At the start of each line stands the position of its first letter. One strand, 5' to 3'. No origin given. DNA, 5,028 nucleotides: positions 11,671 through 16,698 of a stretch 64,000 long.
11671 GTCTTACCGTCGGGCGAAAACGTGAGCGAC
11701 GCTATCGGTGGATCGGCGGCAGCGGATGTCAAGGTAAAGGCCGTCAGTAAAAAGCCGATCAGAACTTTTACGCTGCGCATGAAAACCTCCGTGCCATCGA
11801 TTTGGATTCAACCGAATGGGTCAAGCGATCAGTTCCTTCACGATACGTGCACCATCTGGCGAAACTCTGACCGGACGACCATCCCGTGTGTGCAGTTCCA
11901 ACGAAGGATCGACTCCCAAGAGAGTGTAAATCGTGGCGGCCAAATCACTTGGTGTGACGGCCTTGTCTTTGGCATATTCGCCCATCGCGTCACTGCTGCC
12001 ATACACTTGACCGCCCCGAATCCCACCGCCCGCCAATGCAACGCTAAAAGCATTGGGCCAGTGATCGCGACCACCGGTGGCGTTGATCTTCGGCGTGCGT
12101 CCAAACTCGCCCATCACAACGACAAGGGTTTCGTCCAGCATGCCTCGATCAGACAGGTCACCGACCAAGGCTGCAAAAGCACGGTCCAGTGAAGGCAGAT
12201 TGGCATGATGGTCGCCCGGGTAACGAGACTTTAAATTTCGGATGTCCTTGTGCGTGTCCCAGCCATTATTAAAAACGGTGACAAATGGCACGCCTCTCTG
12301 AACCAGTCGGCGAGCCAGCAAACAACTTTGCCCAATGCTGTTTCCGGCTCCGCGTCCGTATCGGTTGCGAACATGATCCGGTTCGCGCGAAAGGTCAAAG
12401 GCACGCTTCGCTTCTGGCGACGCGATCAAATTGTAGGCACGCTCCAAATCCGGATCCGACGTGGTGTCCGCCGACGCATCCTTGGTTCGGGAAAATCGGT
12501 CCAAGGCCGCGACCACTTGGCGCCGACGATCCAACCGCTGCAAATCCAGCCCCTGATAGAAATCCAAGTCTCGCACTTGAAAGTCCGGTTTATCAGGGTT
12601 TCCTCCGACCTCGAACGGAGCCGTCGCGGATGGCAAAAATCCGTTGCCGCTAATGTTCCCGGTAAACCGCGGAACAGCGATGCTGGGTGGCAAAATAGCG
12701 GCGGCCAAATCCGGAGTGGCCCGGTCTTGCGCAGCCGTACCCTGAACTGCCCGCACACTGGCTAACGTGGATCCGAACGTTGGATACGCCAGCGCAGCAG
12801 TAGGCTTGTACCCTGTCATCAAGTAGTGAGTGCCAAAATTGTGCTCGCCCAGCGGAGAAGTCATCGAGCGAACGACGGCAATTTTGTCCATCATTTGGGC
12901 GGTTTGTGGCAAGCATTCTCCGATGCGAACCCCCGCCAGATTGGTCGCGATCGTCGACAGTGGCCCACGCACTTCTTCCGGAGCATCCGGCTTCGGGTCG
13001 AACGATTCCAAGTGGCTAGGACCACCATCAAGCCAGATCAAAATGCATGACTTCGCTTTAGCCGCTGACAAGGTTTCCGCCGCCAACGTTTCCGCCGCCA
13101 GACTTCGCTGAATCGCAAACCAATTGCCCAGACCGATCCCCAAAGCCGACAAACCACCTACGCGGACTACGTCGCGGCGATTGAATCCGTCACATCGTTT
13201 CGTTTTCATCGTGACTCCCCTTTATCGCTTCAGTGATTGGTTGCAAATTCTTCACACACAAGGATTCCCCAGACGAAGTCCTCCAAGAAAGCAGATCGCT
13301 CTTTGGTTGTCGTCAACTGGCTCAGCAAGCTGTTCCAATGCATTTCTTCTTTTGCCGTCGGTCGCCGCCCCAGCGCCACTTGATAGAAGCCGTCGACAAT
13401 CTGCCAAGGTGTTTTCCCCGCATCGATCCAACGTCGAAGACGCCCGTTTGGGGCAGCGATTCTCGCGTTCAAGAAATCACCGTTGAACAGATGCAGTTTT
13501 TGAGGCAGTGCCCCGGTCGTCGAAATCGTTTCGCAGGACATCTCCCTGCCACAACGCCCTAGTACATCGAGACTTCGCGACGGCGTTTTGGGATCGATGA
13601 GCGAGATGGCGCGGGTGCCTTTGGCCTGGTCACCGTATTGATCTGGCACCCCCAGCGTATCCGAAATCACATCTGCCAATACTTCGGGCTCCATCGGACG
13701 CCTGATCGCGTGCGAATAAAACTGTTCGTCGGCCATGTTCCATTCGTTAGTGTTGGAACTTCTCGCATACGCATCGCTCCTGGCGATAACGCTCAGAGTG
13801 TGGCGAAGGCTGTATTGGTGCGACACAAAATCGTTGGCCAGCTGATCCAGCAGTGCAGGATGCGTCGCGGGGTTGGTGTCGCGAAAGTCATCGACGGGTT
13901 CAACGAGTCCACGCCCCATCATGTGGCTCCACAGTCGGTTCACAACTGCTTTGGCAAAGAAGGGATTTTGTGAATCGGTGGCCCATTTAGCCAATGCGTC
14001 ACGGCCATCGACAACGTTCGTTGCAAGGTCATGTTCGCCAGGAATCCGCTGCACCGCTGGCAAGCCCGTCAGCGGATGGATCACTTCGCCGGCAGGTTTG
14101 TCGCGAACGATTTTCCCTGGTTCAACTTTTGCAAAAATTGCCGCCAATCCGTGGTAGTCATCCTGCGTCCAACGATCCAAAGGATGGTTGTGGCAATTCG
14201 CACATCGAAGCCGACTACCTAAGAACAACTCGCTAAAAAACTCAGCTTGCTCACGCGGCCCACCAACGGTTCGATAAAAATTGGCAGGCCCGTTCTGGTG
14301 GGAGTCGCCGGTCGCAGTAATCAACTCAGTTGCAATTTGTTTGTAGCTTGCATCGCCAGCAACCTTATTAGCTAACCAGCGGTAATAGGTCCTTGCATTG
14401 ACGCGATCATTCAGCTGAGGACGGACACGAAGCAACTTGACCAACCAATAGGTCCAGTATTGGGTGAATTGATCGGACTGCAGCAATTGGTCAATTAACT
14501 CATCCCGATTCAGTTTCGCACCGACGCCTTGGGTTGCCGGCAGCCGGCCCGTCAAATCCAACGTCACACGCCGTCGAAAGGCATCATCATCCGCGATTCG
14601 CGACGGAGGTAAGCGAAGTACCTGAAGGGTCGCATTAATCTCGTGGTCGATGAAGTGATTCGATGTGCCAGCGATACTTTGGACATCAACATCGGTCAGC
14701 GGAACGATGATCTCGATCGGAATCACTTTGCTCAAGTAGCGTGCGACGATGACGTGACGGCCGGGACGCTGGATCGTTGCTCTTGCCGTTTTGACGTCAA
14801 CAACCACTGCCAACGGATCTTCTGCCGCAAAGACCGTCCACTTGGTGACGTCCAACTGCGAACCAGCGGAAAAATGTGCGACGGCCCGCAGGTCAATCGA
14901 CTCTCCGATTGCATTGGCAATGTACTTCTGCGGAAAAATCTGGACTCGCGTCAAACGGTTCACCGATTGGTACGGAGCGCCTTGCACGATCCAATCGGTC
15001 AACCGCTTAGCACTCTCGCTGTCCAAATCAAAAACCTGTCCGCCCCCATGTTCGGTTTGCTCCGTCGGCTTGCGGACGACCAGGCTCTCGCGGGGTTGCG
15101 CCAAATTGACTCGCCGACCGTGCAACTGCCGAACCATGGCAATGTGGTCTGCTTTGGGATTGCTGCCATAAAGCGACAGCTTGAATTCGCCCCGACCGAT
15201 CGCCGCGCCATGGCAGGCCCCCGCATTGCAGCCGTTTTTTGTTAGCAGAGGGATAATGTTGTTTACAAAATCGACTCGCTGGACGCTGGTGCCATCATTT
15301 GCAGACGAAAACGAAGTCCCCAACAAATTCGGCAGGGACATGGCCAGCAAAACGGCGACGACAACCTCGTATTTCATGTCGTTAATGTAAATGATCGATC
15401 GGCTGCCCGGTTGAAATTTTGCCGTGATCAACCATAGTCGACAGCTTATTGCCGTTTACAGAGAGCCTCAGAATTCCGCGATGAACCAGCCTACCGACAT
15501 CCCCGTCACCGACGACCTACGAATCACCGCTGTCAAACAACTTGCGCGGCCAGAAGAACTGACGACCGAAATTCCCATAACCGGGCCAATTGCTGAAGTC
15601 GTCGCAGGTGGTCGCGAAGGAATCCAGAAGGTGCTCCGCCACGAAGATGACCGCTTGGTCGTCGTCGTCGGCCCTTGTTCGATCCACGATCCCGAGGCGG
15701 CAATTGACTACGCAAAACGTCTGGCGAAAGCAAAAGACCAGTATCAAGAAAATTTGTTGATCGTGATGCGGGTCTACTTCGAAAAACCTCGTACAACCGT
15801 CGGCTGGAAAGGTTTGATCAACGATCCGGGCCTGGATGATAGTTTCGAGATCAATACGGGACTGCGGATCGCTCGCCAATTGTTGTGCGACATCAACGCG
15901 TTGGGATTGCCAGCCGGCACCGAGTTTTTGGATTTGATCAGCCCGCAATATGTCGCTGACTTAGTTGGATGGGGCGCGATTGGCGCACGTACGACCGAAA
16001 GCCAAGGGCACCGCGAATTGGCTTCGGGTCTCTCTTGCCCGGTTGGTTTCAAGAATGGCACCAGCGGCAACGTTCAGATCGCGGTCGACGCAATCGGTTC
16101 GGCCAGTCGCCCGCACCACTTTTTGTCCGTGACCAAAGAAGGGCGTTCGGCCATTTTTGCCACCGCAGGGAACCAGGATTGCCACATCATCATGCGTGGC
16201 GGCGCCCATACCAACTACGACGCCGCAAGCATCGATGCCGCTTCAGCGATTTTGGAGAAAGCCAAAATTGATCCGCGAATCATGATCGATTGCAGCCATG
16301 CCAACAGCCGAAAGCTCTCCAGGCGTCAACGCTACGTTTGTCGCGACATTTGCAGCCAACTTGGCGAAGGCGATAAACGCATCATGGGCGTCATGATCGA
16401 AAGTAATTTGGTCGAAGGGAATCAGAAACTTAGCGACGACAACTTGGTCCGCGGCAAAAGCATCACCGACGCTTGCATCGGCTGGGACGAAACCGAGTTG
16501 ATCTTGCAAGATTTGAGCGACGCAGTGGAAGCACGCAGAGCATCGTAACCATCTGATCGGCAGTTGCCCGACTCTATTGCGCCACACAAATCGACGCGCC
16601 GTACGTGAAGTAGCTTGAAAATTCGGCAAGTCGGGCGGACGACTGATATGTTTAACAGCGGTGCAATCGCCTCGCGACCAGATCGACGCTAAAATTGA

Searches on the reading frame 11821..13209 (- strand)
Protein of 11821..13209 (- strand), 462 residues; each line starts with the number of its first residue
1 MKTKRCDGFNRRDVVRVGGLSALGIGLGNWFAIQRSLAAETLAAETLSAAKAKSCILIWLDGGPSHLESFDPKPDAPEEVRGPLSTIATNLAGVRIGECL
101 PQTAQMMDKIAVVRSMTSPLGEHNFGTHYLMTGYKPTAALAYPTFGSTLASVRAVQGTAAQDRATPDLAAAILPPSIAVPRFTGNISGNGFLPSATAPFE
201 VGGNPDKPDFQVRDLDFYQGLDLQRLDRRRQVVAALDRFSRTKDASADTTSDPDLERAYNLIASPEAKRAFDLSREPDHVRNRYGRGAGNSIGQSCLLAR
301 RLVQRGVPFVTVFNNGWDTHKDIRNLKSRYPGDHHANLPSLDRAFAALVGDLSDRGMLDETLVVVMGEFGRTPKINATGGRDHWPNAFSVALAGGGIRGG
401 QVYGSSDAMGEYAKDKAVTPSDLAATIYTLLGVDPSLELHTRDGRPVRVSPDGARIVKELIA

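Call 100: search_protein_families(library=pfam, proteins=[window:11821-13209:-], max_evalue=0.0001)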
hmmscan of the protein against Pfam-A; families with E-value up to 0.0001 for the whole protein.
window:11821-13209:- (462 aa): 1 family
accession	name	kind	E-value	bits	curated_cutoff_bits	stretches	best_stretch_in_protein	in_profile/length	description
PF07394.17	DUF1501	-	5.8e-105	352.1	27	1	52-461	1-390/390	Protein of unknown function (DUF1501)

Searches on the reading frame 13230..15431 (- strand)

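Call 21: search_protein_families(library=pfam, proteins=[window:13230-15431:-], max_evalue=5)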
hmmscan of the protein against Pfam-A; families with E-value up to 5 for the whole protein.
window:13230-15431:- (733 aa): 2 families
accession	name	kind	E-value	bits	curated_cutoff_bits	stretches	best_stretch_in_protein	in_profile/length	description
PF07587.16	PSD1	-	3.2e-39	135.2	28.5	1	477-699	2-240/244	Protein of unknown function (DUF1553)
PF07583.16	PSCyt2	-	5e-34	118.5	29.8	1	261-437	2-208/209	Protein of unknown function (DUF1549)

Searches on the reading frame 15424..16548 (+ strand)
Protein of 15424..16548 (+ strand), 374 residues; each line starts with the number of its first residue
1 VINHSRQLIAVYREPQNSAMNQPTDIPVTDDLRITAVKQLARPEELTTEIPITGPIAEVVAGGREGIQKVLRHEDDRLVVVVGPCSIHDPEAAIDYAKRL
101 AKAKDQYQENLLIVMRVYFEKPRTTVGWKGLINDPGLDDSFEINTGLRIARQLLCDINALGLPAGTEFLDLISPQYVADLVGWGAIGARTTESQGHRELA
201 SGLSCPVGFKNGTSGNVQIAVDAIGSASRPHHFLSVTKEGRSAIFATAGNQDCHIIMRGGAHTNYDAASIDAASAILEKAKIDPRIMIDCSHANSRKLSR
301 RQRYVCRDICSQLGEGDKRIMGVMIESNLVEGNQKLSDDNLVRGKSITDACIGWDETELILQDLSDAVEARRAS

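Call 21: search_protein_families(library=pfam, proteins=[window:15424-16548:+], max_evalue=5)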
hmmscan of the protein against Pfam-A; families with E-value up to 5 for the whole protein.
window:15424-16548:+ (374 aa): 1 family
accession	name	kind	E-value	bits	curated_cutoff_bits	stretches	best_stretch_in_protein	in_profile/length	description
PF00793.26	DAHP_synth_1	-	5.2e-92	308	25.5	1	69-361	9-269/270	DAHP synthetase I family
